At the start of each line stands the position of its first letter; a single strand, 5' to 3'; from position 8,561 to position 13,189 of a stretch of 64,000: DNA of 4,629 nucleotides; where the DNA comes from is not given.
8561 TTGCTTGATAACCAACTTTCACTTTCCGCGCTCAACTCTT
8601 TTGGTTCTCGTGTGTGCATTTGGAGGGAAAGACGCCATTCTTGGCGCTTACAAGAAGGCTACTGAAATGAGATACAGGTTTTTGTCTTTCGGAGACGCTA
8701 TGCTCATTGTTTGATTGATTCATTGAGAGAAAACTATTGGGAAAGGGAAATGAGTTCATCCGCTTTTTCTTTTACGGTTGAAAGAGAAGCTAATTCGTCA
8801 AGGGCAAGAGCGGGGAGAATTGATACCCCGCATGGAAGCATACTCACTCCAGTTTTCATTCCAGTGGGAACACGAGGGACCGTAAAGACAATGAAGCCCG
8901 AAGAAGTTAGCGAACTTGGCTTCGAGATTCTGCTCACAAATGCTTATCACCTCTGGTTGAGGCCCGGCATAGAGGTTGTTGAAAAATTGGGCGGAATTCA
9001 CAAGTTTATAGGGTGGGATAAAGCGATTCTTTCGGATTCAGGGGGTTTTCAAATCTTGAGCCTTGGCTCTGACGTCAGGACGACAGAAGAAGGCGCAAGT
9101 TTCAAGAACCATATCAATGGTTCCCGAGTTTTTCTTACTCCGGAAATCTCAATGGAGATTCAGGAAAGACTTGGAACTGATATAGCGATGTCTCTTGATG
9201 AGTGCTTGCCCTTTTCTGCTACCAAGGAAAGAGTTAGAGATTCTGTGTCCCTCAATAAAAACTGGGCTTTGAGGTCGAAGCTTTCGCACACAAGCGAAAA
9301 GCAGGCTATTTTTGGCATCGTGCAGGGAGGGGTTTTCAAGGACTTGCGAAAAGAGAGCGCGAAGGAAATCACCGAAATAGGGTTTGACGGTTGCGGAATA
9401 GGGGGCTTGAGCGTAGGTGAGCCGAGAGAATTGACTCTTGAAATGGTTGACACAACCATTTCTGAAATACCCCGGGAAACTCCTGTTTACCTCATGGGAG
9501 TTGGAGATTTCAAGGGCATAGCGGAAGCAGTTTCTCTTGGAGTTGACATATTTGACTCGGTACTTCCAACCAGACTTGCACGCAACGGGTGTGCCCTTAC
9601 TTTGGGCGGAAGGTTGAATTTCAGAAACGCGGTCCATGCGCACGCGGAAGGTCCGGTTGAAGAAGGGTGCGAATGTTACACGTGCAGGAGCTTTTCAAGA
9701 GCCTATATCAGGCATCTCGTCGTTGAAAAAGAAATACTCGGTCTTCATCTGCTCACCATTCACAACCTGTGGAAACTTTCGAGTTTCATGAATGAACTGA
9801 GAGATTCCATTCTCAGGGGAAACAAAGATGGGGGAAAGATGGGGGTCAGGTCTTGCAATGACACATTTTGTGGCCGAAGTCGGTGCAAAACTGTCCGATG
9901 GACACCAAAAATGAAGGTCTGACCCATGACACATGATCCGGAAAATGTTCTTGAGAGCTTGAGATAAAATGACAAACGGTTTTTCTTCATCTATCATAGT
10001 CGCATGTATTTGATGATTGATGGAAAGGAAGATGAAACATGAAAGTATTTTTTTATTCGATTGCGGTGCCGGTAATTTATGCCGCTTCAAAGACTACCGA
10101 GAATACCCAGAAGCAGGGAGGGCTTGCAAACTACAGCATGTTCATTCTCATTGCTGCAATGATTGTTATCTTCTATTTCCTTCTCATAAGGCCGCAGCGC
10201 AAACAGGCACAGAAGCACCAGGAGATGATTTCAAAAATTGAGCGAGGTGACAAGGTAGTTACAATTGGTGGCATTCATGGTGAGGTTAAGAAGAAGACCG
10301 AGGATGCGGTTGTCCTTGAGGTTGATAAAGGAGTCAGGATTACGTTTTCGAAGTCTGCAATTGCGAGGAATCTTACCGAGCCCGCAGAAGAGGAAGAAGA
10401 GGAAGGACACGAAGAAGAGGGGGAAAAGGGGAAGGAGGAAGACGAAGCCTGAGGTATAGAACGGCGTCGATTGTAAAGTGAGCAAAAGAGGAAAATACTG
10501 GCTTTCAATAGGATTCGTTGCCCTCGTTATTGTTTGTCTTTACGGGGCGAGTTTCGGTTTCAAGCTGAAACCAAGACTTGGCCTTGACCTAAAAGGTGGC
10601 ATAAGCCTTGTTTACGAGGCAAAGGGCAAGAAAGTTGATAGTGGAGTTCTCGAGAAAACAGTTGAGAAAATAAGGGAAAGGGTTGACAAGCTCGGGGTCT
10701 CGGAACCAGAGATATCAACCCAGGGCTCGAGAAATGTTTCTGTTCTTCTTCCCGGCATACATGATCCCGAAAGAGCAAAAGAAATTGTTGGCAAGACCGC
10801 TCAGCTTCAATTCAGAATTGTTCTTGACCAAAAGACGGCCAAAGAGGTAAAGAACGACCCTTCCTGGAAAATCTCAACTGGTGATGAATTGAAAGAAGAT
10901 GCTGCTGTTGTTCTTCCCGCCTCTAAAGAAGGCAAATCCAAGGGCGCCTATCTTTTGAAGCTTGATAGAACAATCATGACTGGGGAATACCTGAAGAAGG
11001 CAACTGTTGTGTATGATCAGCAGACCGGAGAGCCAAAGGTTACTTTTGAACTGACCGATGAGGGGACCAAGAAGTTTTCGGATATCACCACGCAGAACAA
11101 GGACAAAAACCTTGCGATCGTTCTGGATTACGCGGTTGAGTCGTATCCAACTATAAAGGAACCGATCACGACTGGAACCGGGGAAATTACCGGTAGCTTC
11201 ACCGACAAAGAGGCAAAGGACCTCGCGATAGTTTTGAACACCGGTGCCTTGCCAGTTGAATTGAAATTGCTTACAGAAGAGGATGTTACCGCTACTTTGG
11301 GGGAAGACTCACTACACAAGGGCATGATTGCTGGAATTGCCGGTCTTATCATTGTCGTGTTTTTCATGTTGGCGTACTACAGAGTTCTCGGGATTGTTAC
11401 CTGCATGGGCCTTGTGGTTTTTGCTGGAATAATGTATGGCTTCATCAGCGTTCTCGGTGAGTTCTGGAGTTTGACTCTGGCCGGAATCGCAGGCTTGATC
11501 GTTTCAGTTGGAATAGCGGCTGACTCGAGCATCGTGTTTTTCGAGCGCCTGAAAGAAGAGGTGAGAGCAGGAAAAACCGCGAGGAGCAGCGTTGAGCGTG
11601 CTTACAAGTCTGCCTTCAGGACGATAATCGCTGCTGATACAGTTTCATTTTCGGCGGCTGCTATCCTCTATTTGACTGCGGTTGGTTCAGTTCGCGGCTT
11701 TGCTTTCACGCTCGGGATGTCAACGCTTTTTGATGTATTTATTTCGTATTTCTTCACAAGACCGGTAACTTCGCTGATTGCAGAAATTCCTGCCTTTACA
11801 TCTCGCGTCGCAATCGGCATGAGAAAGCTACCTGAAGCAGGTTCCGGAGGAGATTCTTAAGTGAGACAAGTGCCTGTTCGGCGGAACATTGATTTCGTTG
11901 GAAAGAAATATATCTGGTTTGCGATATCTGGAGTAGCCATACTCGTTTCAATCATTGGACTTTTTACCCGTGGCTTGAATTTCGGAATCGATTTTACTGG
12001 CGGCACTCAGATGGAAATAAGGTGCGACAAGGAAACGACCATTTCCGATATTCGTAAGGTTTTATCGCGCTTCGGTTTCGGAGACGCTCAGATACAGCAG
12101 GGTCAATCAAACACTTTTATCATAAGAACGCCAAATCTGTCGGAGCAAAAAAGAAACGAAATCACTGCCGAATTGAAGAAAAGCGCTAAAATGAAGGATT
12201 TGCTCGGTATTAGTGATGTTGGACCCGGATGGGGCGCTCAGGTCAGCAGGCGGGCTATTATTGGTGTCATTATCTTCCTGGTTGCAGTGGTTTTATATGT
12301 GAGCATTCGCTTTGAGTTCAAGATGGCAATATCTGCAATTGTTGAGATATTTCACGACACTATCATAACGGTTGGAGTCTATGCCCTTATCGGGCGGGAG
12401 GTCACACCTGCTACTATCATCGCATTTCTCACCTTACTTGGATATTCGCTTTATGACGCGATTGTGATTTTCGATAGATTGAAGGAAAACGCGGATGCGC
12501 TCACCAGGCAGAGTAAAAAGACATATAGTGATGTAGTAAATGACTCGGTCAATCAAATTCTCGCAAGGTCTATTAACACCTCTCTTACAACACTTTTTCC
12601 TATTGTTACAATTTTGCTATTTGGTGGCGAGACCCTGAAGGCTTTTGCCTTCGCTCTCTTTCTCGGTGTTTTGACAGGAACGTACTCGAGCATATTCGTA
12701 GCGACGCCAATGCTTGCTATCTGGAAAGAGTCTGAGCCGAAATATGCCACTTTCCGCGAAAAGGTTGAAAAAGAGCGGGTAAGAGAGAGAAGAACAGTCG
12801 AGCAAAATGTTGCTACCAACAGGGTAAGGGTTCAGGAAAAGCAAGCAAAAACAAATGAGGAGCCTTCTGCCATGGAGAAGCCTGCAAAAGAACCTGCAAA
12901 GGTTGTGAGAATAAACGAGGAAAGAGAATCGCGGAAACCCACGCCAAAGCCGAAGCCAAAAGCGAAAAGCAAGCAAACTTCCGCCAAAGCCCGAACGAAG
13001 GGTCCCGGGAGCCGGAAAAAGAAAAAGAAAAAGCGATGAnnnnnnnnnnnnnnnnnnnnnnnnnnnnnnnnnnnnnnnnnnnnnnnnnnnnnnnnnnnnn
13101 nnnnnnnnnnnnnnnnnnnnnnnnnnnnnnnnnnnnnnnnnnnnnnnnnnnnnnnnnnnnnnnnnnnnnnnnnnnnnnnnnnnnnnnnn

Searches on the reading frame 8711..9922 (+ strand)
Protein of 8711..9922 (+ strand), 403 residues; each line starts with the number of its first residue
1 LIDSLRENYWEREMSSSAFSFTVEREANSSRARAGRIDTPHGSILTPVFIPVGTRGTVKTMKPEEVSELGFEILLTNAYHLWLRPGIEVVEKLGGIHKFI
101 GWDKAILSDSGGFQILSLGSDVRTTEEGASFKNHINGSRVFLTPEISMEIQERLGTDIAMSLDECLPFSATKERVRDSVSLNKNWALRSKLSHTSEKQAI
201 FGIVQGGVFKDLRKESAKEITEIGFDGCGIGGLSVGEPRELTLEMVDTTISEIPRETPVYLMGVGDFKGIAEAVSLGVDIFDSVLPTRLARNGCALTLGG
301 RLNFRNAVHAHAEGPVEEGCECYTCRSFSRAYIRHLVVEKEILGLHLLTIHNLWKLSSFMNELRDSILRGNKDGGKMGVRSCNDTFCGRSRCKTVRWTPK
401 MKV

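Call 83: search_protein_families(library=pfam, proteins=[window:8711-9922:+], max_evalue=0.00001)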
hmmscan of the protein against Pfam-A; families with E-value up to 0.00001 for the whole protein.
window:8711-9922:+ (403 aa): 1 family
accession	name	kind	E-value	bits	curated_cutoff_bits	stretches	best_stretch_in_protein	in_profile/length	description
PF01702.25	TGT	-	7.3e-138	459.9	26.3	1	31-371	2-343/357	Queuine tRNA-ribosyltransferase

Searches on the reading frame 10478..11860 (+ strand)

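Call 83: search_protein_families(library=pfam, proteins=[window:10478-11860:+], max_evalue=0.00001)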
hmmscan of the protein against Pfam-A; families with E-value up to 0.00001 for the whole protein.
window:10478-11860:+ (460 aa): 4 families
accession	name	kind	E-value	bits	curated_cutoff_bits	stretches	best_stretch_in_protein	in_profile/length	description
PF22599.2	SecDF_P1_head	-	7.7e-34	116.5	27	1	154-260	9-114/114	SecDF, P1 head subdomain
PF21760.3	SecD_1st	-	3.4e-22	78.1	27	1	59-115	2-58/60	Protein translocase subunit SecDF, P1 domain, N-terminal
PF02355.23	SecD_SecF_C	-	7.9e-12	45.4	20.5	1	263-433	14-185/189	Protein export membrane protein SecD/SecF, C-terminal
PF03176.21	MMPL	-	2e-08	34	20.5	1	280-429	143-296/333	MMPL family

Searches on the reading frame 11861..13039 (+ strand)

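Call 83: search_protein_families(library=pfam, proteins=[window:11861-13039:+], max_evalue=0.00001)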
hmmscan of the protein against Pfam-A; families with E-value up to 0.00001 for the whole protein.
window:11861-13039:+ (392 aa): 2 families
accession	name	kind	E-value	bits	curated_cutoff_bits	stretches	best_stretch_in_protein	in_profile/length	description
PF02355.23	SecD_SecF_C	-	4.5e-60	202.7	20.5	1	103-290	4-188/189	Protein export membrane protein SecD/SecF, C-terminal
PF07549.19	Sec_GG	-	8.1e-12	44.7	20.3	1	33-57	2-26/28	SecD/SecF GG Motif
